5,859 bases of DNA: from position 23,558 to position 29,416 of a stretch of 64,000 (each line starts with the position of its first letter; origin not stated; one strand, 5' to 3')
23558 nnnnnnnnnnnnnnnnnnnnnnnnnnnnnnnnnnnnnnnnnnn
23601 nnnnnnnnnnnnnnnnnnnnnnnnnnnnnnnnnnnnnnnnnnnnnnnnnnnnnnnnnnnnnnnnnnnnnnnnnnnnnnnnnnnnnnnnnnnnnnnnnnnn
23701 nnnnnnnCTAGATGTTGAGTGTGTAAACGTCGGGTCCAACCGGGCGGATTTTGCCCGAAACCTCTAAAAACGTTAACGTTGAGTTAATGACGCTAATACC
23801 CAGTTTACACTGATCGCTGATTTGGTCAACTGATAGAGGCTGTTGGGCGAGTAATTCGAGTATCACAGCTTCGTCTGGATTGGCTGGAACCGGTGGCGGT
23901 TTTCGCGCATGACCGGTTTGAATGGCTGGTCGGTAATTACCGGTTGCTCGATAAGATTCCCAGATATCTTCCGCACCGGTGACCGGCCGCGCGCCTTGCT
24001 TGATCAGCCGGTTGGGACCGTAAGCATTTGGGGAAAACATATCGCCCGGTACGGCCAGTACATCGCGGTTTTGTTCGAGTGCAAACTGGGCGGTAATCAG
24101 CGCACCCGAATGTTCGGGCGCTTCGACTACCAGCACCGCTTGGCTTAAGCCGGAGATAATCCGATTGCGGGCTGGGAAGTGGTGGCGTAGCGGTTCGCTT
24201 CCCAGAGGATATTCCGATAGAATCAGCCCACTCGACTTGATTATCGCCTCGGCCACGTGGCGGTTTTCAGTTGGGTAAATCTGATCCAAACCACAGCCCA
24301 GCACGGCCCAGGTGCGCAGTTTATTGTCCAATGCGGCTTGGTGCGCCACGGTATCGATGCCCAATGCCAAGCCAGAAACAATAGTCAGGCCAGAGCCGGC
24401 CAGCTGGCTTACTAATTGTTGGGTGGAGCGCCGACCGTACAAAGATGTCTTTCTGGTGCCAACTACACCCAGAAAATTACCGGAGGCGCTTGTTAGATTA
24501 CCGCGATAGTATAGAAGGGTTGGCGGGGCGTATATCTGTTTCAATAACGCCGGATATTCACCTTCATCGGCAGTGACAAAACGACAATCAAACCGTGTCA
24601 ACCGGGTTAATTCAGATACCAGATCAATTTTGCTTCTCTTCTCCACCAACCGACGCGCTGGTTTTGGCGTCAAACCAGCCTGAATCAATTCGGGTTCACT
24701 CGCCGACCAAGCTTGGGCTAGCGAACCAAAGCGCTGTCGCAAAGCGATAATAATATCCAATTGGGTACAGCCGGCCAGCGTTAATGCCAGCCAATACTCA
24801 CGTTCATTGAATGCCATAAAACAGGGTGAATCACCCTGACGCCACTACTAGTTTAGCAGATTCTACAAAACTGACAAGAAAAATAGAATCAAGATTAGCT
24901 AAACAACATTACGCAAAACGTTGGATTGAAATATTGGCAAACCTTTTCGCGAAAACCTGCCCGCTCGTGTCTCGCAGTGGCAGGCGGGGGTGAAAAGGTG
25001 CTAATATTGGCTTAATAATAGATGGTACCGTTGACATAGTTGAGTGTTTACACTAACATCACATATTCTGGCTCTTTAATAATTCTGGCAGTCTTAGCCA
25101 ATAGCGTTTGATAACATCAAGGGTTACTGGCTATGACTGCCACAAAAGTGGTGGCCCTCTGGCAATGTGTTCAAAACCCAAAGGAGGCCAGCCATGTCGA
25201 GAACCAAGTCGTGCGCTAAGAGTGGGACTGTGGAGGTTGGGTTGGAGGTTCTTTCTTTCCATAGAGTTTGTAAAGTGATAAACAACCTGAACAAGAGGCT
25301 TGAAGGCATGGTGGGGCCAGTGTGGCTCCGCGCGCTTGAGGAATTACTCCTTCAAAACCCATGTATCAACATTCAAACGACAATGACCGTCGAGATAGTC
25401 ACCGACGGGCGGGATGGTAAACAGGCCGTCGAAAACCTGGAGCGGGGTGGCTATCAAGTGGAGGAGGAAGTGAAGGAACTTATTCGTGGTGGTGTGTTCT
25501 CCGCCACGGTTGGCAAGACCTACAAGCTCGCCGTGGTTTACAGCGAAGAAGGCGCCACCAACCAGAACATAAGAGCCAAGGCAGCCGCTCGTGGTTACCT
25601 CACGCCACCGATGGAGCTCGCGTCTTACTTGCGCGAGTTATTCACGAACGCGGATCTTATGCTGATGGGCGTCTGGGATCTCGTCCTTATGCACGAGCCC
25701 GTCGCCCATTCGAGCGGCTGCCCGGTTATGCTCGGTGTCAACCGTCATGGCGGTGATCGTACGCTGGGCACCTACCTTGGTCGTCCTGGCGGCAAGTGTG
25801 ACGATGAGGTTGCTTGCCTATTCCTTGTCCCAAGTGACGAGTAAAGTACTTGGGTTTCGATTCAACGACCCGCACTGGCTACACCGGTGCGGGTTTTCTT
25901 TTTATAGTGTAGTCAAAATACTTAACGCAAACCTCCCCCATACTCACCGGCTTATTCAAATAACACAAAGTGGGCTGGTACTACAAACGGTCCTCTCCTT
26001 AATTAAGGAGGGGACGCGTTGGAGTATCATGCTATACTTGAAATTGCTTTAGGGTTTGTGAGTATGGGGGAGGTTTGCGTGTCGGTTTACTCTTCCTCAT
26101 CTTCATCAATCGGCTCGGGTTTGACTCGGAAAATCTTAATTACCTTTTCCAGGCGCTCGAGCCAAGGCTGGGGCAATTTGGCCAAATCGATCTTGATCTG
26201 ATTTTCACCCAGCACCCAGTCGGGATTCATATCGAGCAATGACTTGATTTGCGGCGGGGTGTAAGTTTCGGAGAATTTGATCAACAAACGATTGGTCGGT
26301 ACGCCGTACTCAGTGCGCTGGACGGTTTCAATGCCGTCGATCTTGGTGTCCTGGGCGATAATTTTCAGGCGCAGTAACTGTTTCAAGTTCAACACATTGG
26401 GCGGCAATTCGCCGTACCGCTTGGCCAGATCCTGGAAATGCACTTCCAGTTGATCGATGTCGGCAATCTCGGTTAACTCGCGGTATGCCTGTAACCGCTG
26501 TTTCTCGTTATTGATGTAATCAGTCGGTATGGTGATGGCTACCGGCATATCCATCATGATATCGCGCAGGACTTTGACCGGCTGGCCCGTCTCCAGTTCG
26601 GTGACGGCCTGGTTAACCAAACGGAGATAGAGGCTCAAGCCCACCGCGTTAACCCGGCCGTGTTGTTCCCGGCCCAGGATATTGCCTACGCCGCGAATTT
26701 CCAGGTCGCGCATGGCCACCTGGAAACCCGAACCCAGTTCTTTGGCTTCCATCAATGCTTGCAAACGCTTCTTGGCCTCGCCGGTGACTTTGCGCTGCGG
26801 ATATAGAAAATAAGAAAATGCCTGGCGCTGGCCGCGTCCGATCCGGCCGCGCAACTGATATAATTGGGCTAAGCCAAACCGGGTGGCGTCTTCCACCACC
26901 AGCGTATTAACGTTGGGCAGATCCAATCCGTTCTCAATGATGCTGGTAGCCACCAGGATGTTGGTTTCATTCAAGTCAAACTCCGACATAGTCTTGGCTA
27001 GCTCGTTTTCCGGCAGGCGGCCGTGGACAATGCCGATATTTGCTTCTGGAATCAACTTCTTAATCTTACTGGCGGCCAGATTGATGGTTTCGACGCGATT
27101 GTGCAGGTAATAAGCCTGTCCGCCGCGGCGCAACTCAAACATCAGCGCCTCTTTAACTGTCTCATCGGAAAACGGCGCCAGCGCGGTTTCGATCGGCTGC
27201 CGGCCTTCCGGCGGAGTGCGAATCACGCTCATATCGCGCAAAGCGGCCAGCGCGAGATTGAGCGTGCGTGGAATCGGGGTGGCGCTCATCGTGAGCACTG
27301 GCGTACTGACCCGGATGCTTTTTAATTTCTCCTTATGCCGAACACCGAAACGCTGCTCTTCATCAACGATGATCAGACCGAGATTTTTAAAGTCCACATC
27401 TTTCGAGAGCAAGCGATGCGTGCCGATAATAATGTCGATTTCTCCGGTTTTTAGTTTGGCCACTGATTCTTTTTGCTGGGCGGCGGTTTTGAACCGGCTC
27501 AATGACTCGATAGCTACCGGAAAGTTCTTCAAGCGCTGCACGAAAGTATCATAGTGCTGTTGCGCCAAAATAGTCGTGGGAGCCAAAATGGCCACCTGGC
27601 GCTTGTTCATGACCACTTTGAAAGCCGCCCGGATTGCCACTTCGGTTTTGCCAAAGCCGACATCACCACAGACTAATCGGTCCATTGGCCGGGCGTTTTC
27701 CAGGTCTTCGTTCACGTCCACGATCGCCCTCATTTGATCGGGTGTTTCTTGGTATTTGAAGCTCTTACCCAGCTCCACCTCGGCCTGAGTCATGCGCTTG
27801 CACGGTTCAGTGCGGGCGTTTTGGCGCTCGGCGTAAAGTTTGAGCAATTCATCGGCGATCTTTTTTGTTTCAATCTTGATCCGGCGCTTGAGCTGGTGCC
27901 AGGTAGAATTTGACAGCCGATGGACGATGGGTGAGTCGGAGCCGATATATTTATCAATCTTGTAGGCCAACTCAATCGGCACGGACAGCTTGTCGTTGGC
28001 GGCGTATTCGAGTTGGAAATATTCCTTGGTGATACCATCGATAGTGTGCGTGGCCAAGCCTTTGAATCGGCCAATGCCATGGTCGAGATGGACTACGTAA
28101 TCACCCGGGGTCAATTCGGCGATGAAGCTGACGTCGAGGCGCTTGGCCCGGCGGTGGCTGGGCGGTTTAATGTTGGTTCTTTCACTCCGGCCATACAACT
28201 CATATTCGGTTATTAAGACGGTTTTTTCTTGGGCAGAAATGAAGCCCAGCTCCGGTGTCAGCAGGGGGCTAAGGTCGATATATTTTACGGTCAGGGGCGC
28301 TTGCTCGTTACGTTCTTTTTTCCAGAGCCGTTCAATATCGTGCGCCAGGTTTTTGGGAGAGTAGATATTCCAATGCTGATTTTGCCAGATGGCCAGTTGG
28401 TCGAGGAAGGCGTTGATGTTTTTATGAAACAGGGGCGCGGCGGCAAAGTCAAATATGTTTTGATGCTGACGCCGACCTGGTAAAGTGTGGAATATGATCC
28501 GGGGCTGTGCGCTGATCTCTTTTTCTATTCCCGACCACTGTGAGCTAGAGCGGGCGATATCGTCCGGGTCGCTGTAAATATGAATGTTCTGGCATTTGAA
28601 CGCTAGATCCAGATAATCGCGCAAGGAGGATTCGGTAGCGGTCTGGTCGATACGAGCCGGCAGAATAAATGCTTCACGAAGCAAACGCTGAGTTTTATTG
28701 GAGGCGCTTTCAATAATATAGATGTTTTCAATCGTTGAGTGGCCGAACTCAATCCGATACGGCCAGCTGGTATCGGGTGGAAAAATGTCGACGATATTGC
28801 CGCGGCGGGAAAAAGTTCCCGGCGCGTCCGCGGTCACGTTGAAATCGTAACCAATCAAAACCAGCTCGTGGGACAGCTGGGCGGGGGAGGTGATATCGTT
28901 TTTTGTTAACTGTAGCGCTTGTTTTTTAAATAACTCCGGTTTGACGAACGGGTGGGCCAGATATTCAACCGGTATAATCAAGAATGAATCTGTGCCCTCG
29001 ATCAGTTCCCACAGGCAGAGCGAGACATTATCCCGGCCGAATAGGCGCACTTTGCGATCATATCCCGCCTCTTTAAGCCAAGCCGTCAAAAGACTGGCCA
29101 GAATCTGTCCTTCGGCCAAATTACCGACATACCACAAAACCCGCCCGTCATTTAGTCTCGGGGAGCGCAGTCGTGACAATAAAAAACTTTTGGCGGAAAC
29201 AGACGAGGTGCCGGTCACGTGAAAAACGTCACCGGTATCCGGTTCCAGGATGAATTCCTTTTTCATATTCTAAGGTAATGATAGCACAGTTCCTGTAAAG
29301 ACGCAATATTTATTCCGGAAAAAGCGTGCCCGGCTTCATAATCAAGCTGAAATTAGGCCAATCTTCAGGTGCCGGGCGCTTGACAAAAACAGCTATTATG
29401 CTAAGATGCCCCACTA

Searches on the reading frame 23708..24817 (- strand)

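Call 9: search_protein_families(library=pfam, proteins=[window:23708-24817:-], max_evalue=0.001)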
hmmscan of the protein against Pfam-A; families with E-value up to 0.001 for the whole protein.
window:23708-24817:- (369 aa): 2 families
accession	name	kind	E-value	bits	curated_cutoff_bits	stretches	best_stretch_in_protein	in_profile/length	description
PF02481.21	DNA_processg_A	-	2.9e-81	272.2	29.6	1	74-280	3-211/212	DNA recombination-mediator protein A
PF17782.7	DprA_WH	-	1.4e-11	44.7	22.9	1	304-359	2-57/61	DprA winged helix domain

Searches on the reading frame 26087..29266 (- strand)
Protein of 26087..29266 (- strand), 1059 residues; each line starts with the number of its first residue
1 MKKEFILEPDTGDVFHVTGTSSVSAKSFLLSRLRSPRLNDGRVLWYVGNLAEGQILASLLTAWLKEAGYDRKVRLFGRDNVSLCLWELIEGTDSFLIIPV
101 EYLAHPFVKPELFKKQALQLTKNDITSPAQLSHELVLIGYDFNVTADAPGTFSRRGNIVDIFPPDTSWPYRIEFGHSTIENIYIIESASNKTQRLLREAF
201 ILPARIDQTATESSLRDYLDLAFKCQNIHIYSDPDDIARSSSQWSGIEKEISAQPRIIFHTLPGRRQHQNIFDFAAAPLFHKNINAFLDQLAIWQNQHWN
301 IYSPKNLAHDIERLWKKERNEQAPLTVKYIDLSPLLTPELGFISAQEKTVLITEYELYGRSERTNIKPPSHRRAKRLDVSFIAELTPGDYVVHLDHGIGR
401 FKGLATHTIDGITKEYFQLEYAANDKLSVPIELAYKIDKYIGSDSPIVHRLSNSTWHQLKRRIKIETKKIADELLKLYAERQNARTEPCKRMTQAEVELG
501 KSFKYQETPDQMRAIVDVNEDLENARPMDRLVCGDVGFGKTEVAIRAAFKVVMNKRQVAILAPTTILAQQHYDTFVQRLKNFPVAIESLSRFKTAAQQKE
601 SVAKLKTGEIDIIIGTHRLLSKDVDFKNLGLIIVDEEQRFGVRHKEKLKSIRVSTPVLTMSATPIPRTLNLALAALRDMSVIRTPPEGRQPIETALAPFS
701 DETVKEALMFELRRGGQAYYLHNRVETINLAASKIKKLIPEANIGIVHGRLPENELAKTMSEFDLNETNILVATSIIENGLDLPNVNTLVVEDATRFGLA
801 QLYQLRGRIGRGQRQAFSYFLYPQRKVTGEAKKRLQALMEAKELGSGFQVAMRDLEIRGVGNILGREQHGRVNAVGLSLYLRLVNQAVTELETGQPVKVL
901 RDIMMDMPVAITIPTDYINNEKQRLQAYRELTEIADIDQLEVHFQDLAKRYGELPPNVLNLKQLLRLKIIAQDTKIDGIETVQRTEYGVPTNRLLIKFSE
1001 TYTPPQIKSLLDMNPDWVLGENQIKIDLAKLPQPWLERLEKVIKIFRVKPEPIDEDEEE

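Call 9: search_protein_families(library=pfam, proteins=[window:26087-29266:-], max_evalue=0.001)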
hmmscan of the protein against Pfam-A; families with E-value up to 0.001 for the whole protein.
window:26087-29266:- (1059 aa): 7 families
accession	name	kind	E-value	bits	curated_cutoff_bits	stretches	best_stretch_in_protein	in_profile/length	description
PF00270.35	DEAD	-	1.3e-25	90.5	26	1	508-669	1-164/167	DEAD/DEAH box helicase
PF00271.37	Helicase_C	-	5.2e-21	75.4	23.5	1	706-811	8-108/110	Helicase conserved C-terminal domain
PF02559.22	CarD_TRCF_RID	-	2.7e-19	69.4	23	1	385-441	1-57/57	CarD-like/TRCF RID domain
PF03461.20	TRCF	-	3.1e-16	59.9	25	1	908-982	2-76/95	TRCF domain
PF17757.6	UvrB_inter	-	3.7e-16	59.5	22.9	1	118-205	1-89/91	UvrB interaction domain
PF04851.21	ResIII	-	2.4e-09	37.7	22.5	1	506-664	3-162/164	Type III restriction enzyme, res subunit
PF22590.2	Cas3-like_C_2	-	2.4e-05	25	27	1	715-813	2-105/106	CRISPR-associated nuclease/helicase Cas3, C-terminal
